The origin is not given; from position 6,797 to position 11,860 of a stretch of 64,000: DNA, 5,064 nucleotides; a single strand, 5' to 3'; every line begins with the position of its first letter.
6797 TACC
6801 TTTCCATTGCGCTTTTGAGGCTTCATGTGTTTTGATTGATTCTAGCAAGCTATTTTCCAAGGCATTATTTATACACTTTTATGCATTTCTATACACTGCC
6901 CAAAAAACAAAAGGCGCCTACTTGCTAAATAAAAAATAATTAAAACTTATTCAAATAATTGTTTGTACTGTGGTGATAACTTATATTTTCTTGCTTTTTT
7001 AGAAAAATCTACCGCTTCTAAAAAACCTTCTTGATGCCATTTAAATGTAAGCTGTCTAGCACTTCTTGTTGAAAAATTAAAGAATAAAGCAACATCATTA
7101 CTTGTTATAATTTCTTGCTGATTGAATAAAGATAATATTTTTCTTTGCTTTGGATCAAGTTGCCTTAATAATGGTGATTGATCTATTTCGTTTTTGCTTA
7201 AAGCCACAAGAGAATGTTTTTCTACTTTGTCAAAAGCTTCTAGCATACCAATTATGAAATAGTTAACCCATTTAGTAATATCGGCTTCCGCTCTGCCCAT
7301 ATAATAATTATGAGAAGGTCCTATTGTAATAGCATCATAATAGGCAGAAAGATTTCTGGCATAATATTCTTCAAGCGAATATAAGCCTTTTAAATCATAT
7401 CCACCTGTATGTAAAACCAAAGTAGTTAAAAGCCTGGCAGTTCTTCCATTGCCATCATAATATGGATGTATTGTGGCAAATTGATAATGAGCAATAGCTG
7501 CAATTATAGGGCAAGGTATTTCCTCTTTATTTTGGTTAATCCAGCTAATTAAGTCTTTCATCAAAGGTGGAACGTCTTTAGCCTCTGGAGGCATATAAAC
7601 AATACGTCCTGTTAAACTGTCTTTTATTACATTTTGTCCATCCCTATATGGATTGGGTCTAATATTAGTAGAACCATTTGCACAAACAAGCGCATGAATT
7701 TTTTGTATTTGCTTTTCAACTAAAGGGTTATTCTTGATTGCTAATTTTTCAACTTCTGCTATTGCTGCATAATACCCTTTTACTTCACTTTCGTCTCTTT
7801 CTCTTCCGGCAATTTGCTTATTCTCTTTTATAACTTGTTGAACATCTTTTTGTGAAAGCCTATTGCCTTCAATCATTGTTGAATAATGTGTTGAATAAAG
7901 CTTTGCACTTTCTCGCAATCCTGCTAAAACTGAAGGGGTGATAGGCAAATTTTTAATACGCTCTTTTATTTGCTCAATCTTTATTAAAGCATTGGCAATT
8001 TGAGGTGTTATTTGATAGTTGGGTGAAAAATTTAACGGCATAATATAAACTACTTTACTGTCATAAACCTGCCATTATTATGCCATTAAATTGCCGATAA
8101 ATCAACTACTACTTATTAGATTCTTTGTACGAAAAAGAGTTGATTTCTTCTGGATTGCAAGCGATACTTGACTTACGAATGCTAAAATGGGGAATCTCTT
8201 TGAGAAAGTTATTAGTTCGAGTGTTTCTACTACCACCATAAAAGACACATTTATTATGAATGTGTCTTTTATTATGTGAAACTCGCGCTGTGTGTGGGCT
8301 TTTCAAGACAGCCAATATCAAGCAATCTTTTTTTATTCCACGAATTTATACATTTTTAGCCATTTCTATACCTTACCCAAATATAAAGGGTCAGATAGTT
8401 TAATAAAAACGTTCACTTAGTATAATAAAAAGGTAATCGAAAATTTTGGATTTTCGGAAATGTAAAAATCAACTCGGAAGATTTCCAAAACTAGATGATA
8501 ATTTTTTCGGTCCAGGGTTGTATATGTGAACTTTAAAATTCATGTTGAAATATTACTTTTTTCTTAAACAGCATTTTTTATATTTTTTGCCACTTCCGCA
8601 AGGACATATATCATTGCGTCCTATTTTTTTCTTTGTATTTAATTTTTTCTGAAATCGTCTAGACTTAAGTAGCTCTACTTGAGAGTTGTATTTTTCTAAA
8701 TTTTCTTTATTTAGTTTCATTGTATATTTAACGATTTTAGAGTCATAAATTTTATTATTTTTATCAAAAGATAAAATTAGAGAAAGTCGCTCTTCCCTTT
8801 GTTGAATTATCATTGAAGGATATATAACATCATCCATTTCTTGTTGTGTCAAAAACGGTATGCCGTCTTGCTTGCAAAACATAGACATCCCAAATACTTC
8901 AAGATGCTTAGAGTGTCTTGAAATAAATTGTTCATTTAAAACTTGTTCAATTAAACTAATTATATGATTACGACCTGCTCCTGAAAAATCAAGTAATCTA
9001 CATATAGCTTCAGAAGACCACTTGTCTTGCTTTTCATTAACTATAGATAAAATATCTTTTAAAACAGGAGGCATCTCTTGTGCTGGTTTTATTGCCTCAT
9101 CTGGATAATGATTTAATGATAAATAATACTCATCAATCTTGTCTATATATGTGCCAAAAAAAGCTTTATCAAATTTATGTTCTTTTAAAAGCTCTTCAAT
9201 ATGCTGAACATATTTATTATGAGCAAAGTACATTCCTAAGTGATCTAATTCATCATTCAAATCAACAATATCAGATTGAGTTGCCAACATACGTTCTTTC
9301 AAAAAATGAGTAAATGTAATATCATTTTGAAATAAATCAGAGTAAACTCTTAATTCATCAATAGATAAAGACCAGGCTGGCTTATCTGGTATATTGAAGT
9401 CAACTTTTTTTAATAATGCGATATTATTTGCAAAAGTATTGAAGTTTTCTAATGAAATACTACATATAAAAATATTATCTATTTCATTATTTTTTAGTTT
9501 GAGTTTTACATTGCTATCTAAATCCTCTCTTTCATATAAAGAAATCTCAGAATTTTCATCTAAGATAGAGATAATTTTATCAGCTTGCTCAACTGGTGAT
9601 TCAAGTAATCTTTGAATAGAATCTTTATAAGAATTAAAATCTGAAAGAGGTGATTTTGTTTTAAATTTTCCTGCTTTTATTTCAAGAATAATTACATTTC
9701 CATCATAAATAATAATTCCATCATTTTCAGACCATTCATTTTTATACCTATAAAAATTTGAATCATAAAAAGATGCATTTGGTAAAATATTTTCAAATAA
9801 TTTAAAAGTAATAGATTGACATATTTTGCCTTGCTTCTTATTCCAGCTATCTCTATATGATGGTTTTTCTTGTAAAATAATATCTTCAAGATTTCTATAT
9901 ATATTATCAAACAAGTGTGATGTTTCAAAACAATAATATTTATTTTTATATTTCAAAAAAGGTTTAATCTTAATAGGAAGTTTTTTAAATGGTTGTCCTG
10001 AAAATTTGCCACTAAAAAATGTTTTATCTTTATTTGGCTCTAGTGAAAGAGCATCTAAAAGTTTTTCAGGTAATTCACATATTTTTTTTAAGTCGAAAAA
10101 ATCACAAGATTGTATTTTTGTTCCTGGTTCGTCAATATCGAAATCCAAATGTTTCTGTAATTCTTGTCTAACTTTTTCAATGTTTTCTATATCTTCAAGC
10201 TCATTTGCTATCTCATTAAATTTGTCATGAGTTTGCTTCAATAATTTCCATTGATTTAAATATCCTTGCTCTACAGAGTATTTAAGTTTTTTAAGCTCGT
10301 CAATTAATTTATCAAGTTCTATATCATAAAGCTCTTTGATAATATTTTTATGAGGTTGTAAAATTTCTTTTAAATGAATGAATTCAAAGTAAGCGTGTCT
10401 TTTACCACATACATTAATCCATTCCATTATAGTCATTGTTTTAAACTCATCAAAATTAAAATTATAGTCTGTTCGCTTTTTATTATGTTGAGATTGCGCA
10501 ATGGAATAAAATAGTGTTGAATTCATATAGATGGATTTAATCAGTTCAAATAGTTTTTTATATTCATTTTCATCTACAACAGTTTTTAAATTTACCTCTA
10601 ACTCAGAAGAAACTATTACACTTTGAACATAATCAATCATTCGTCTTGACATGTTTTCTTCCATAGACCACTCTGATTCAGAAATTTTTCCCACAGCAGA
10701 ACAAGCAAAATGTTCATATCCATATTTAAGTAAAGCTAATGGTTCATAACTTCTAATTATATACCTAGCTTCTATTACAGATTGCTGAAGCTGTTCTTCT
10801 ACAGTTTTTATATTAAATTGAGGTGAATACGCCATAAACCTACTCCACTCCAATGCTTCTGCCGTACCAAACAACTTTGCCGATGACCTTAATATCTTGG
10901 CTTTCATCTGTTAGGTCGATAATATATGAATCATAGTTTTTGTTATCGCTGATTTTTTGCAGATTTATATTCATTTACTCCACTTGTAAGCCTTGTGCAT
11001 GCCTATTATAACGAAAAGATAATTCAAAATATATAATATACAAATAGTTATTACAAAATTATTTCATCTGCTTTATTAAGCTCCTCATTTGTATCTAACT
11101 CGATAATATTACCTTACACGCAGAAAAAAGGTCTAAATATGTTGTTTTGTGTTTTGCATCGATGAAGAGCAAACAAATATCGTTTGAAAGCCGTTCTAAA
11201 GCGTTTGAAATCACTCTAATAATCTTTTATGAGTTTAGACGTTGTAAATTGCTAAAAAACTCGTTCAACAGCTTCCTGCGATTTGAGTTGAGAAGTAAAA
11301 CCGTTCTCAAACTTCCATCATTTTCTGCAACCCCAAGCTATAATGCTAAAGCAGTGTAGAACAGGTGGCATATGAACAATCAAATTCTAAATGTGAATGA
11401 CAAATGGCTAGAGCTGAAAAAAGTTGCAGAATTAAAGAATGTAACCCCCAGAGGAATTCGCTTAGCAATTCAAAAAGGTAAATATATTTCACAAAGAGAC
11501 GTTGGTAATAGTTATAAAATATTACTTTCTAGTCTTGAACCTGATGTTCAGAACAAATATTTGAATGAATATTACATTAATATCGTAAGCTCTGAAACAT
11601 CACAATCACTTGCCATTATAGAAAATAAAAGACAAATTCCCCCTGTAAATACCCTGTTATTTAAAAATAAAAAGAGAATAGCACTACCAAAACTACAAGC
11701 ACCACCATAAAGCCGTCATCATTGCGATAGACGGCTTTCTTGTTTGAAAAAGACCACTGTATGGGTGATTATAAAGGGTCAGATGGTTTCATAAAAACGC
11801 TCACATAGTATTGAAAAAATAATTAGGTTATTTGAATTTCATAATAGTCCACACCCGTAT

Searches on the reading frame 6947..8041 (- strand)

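Call 8: search_protein_families(library=pfam, proteins=[window:6947-8041:-], max_evalue=0.1)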
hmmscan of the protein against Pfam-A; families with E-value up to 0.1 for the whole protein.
window:6947-8041:- (364 aa): 1 family
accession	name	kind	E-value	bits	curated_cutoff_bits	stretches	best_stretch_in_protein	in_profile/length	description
PF02661.23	Fic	-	7e-20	72.1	24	1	107-210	2-93/93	Fic/DOC family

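Call 9: search_protein_families(library=ncbifam, proteins=[window:6947-8041:-], max_evalue=0.1)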
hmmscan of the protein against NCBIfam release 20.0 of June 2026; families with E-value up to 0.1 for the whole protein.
window:6947-8041:- (364 aa): 4 families
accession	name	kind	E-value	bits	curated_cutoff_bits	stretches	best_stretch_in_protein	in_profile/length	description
NF046030.1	ProtAdlyltaseSoFic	equivalog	7.4e-18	64.6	550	1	86-240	93-241/361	protein adenylyltransferase Fic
NF041381.1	XopAC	subfamily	9.1e-08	31.2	450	1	22-210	217-411/451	XopAC/AvrAC family type III secretion system effector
TIGR02613.1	mob_myst_B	hypoth_equivalog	1.6e-06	28.1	124.4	1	159-214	92-145/186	mobile mystery protein B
TIGR01550.1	DOC_P1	subfamily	0.00068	19.8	38.65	1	181-219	55-93/122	type II toxin-antitoxin system death-on-curing family toxin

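Call 10: search_protein_families(library=padloc, proteins=[window:6947-8041:-], max_evalue=0.1)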
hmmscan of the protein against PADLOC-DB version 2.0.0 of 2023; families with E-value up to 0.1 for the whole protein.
window:6947-8041:- (364 aa): 8 families
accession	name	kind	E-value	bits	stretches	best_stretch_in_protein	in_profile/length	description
PDLC03963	SoFic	-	3.4e-50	169.5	1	16-362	33-357/361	-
PDLC04966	PDC-S24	-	3.2e-17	60.6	1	80-216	209-342/497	-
PDLC04836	PDC-S04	-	2.5e-16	57.6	1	50-205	29-182/244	-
PDLC04840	PDC-S04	-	6.8e-16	56.7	1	51-206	16-170/227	-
PDLC04839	PDC-S04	-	1.6e-12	45.5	1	182-247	131-192/205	-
PDLC04837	PDC-S04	-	3.1e-11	41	1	42-205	21-178/234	-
PDLC04838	PDC-S04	-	1.8e-05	22.6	1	182-218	132-170/209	-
PDLC01879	CARF3--CARF_TM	-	0.017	12.7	1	280-358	143-212/222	-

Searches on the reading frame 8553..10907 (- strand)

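Call 8: search_protein_families(library=pfam, proteins=[window:8553-10907:-], max_evalue=0.1)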
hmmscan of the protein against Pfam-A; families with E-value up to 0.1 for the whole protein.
window:8553-10907:- (784 aa): 2 families
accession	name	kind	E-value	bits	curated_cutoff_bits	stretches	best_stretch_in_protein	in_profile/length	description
PF02810.21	SEC-C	-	3.9e-09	36.7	20.4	1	764-782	1-19/19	SEC-C motif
PF08378.17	NERD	-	0.065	14.2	22.1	1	380-451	24-93/111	Nuclease-related domain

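Call 9: search_protein_families(library=ncbifam, proteins=[window:8553-10907:-], max_evalue=0.1)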
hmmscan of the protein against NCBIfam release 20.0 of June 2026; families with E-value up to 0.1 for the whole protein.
window:8553-10907:- (784 aa): 8 families
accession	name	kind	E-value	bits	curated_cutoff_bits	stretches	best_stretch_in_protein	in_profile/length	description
NF004088.0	PRK05590.1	equivalog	4e-11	43.5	140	1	721-782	104-165/166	hypothetical protein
NF007704.0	PRK10396.1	equivalog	5.1e-10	39.7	149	1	726-782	165-221/221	hypothetical protein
TIGR04102.1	SWIM_PBPRA1643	hypoth_equivalog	6.2e-09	36.2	68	1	729-780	59-107/108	PBPRA1643 family SWIM/SEC-C metal-binding motif protein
NF002449.0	PRK01617.1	equivalog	1e-08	35.7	141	1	756-780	128-152/154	hypothetical protein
NF002592.0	PRK02250.1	equivalog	1.4e-07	31.8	158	1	751-780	138-166/167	hypothetical protein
NF001213.0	PRK00183.1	equivalog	4.3e-06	26.8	158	1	759-780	131-152/157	hypothetical protein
NF008970.0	PRK12318.1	equivalog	0.036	13.3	267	1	762-780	1-19/291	methionyl aminopeptidase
NF033937.0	porH_1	subfamily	0.082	13.2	100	0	469-499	37-66/97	PorH family porin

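Call 10: search_protein_families(library=padloc, proteins=[window:8553-10907:-], max_evalue=0.1)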
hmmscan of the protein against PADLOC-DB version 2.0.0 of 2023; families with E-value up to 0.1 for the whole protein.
window:8553-10907:- (784 aa): 2 families
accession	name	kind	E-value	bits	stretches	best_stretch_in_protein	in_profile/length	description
PDLC04917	PDC-S12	-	1.1e-08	33.2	1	747-781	188-217/218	-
PDLC00872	E2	-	8.1e-05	20.2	1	752-782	158-188/216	E2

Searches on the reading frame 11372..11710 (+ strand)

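Call 8: search_protein_families(library=pfam, proteins=[window:11372-11710:+], max_evalue=0.1)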
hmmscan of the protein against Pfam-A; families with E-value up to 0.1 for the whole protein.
window:11372-11710:+ (112 aa): 1 family
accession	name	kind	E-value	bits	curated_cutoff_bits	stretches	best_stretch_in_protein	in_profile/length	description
PF04339.18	FemAB_like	-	0.084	12.4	27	1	20-94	190-264/369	Peptidogalycan biosysnthesis/recognition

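Call 9: search_protein_families(library=ncbifam, proteins=[window:11372-11710:+], max_evalue=0.1)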
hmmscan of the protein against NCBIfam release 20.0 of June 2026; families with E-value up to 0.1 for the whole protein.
window:11372-11710:+ (112 aa): 1 family
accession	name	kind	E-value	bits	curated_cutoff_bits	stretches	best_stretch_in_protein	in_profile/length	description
NF006802.0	PRK09310.1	equivalog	0.05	12.4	598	1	29-97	97-163/477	bifunctional 3-dehydroquinate dehydratase/shikimate dehydrogenase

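Call 10: search_protein_families(library=padloc, proteins=[window:11372-11710:+], max_evalue=0.1)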
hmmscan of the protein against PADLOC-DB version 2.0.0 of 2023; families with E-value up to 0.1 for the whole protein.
window:11372-11710:+ (112 aa): 0 families

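Call 11: search_protein_families(library=phrogs, proteins=[window:11372-11710:+], max_evalue=0.1)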
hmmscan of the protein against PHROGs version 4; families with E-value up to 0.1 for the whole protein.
window:11372-11710:+ (112 aa): 2 families
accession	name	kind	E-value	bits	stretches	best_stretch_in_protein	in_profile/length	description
phrog_310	-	integration and excision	0.00039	20.3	1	9-83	6-82/696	transposase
phrog_18414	-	unknown function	0.069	14.7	1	48-105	22-78/95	-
